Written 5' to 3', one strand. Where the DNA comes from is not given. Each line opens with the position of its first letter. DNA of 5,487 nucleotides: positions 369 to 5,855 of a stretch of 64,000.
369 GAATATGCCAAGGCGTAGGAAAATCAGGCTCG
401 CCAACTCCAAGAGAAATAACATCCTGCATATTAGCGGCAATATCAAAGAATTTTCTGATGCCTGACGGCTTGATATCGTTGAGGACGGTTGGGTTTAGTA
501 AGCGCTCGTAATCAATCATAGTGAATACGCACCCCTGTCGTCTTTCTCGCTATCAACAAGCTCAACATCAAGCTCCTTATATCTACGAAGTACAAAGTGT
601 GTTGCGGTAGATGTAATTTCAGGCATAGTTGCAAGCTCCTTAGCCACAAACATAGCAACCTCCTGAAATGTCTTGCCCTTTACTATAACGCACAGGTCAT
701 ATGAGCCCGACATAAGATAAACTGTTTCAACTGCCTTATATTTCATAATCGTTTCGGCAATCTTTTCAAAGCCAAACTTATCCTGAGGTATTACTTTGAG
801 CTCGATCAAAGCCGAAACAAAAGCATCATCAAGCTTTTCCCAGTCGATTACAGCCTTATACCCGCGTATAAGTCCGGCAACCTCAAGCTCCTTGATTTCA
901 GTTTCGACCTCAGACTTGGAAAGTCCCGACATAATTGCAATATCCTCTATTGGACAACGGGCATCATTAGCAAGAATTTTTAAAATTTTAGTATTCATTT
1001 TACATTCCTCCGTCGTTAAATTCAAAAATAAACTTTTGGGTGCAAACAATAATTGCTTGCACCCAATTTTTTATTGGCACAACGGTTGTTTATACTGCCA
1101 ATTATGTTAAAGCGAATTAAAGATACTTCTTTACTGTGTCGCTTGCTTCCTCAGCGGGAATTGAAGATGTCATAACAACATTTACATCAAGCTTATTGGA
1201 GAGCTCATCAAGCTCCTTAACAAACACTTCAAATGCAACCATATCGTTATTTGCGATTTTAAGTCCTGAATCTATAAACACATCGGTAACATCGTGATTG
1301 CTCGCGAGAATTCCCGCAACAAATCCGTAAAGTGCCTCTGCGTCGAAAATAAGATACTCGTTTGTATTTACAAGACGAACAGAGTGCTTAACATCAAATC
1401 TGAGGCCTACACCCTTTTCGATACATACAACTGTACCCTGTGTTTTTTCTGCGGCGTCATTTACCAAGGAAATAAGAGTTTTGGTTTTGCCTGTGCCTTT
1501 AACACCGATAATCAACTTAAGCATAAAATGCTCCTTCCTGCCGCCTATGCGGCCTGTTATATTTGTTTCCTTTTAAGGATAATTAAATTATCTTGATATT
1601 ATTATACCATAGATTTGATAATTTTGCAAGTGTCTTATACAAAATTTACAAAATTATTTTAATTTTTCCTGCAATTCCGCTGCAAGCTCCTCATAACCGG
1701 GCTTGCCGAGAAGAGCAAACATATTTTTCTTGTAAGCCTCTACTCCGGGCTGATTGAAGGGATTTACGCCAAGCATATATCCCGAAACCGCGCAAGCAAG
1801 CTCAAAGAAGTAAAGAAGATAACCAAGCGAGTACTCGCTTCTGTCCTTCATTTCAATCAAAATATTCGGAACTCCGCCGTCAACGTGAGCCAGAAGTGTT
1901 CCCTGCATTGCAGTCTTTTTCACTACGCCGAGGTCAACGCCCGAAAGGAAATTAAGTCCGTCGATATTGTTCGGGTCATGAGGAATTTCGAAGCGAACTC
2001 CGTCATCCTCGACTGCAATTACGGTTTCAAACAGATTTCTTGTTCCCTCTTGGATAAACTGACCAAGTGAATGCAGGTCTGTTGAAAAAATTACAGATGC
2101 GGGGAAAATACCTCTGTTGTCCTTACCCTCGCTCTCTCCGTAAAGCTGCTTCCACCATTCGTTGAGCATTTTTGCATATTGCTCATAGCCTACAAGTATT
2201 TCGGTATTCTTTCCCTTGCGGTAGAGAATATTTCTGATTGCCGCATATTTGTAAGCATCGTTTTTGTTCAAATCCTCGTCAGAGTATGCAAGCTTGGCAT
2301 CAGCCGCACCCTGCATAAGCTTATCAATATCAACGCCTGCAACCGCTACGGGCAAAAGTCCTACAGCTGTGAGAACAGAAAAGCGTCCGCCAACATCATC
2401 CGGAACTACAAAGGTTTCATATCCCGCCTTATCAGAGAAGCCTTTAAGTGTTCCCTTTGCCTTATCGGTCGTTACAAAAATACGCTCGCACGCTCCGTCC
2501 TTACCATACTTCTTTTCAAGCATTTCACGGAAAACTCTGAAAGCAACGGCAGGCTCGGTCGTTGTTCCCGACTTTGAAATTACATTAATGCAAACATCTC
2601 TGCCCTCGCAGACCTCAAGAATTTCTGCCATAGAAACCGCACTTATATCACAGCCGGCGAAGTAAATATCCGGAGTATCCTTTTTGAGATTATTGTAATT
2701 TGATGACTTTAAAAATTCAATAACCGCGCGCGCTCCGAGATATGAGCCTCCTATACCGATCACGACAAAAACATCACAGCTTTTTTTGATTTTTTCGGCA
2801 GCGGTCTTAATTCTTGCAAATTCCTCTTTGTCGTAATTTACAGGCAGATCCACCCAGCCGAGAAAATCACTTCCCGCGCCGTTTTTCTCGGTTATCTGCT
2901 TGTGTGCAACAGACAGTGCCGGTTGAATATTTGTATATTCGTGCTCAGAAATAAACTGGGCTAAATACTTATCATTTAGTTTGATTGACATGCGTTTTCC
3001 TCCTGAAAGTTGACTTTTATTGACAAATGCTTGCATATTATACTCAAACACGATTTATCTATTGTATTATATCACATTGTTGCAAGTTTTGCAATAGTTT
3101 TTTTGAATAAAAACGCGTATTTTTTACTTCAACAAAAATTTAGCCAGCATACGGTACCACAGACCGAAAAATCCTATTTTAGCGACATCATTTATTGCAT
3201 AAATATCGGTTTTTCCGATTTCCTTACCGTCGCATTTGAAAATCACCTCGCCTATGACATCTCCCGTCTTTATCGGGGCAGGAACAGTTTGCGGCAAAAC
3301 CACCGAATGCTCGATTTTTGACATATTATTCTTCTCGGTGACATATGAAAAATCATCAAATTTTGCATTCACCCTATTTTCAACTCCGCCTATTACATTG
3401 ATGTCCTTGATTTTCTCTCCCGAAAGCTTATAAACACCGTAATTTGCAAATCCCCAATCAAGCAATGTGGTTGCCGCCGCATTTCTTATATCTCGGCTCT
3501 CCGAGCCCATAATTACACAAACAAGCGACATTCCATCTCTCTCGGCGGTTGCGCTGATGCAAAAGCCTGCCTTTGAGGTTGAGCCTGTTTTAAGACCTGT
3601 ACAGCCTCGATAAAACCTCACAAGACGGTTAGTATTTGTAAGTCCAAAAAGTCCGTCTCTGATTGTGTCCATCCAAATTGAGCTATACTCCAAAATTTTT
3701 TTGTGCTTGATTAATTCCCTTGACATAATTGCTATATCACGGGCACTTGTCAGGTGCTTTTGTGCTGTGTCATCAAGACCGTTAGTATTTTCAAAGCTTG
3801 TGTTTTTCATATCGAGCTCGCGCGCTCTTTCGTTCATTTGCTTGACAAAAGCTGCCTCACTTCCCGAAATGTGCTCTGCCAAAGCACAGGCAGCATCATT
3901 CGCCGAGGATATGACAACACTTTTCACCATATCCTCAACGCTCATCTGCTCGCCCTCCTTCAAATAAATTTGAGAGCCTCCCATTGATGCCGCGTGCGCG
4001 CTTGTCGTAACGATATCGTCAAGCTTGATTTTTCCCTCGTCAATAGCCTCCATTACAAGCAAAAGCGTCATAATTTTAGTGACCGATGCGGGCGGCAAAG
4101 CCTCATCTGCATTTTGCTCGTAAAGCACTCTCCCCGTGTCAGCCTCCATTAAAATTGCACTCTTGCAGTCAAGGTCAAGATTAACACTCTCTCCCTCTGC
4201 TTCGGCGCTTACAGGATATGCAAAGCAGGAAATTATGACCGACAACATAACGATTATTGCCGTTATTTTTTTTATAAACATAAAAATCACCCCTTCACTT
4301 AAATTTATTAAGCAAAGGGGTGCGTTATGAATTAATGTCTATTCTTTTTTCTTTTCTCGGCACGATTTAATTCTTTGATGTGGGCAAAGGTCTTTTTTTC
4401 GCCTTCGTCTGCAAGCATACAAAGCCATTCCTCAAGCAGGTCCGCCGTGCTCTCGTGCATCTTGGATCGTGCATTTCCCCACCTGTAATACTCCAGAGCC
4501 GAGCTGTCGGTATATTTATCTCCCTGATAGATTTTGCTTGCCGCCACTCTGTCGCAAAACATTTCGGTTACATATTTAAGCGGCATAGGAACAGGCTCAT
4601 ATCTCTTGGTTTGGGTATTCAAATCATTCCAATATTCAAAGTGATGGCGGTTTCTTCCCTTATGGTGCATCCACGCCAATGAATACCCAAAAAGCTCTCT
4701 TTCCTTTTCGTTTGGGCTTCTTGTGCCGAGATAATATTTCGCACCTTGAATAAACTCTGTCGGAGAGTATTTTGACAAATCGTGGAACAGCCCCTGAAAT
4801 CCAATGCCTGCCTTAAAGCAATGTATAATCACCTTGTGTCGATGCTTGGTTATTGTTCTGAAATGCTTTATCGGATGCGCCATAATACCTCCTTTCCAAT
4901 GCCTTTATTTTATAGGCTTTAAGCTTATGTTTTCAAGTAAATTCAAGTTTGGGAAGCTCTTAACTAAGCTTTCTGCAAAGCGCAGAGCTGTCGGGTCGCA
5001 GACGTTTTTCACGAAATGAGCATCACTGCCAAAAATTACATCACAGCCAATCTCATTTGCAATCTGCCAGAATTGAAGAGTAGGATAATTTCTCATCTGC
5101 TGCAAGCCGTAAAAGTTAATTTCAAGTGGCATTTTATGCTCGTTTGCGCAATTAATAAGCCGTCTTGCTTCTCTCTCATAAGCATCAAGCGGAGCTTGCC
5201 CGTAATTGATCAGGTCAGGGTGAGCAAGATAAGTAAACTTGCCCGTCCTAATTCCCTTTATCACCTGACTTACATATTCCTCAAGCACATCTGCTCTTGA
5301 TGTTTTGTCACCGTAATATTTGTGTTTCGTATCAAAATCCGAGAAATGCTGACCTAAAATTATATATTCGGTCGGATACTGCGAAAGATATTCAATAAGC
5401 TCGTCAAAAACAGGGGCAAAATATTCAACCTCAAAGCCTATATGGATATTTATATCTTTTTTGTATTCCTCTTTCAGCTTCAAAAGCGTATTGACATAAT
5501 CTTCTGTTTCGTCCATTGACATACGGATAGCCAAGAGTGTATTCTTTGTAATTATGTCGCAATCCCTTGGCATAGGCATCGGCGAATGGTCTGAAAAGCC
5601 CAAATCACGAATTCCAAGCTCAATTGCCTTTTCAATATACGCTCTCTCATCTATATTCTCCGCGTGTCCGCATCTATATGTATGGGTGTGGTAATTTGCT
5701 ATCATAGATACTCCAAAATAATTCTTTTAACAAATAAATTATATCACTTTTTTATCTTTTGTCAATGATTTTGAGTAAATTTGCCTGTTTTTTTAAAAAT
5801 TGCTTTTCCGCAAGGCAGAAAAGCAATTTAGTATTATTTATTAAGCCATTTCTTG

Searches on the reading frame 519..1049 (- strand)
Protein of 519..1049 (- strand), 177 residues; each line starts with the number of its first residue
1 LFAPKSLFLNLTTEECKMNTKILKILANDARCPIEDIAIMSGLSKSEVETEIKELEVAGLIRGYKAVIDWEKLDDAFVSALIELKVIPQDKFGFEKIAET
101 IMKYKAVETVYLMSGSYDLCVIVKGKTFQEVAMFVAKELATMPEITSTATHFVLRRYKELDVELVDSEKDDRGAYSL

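Call 76: search_protein_families(library=pfam, proteins=[window:519-1049:-], max_evalue=0.00001)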
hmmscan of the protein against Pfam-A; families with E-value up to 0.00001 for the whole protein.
window:519-1049:- (177 aa): 3 families
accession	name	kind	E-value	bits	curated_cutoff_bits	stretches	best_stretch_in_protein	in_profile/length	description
PF01037.27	AsnC_trans_reg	-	6.2e-13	48.9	25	1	83-155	2-72/73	Lrp/AsnC ligand binding domain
PF13412.12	HTH_24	-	5.8e-07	29.4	21.9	1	21-62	7-48/48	Winged helix-turn-helix DNA-binding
PF13404.12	HTH_AsnC-type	-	1.9e-06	28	27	1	20-56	6-42/42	AsnC-type helix-turn-helix domain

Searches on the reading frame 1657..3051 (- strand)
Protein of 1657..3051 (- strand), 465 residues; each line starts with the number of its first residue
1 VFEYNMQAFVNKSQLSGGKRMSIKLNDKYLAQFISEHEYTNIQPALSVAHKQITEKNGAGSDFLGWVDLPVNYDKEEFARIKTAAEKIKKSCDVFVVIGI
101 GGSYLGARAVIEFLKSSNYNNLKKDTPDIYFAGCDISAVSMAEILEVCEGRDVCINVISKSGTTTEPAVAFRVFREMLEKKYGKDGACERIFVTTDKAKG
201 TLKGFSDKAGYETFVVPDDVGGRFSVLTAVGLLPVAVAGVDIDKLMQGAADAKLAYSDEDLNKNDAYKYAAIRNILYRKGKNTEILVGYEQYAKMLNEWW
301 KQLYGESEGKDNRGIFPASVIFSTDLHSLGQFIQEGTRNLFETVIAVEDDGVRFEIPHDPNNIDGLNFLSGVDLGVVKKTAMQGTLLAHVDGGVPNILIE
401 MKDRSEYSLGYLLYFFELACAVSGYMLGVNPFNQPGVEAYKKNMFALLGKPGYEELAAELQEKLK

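Call 76: search_protein_families(library=pfam, proteins=[window:1657-3051:-], max_evalue=0.00001)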
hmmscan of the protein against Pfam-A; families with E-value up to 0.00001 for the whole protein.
window:1657-3051:- (465 aa): 1 family
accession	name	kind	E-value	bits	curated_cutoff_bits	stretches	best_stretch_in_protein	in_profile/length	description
PF00342.24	PGI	-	3e-24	86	22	1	90-441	94-459/486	Phosphoglucose isomerase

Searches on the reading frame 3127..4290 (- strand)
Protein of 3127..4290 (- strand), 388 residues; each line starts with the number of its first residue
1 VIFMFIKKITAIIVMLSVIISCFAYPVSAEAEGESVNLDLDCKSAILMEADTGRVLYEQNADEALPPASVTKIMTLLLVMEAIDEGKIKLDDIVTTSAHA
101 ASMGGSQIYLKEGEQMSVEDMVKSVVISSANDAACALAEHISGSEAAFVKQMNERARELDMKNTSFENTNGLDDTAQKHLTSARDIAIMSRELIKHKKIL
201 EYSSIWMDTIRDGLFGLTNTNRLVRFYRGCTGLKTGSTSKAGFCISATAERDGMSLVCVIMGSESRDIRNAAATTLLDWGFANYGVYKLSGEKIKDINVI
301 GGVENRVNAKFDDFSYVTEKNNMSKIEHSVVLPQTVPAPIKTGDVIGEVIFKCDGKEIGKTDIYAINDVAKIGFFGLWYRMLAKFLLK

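Call 76: search_protein_families(library=pfam, proteins=[window:3127-4290:-], max_evalue=0.00001)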
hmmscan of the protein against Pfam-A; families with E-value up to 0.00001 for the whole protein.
window:3127-4290:- (388 aa): 3 families
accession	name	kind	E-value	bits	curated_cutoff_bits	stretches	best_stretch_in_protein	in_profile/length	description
PF00768.25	Peptidase_S11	-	2.7e-75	253.4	27.6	1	39-264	9-238/239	D-alanyl-D-alanine carboxypeptidase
PF13354.11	Beta-lactamase2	-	7.7e-18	65.1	22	1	49-199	6-151/214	Beta-lactamase enzyme family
PF07943.18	PBP5_C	-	1.2e-14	54.6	21.2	1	291-371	10-91/91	Penicillin-binding protein 5, C-terminal domain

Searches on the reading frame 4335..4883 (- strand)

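Call 76: search_protein_families(library=pfam, proteins=[window:4335-4883:-], max_evalue=0.00001)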
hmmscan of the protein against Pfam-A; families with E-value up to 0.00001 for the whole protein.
window:4335-4883:- (183 aa): 1 family
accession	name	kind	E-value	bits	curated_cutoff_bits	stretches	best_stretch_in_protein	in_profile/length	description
PF18907.5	DUF5662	-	1.4e-37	129.2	27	1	5-154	3-154/156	Family of unknown function (DUF5662)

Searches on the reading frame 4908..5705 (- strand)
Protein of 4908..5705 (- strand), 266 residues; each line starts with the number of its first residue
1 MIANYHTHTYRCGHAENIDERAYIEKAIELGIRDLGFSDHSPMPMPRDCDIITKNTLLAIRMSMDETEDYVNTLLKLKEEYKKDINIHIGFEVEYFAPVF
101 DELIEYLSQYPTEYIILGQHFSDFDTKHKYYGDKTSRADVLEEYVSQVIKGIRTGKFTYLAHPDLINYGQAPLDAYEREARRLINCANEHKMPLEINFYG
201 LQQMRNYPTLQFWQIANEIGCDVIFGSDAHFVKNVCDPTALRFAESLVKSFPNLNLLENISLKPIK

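Call 76: search_protein_families(library=pfam, proteins=[window:4908-5705:-], max_evalue=0.00001)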
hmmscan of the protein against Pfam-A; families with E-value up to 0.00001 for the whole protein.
window:4908-5705:- (266 aa): 1 family
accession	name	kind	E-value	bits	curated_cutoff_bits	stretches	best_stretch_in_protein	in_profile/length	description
PF02811.25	PHP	-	7.1e-18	65.9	26.4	1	5-197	2-162/164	PHP domain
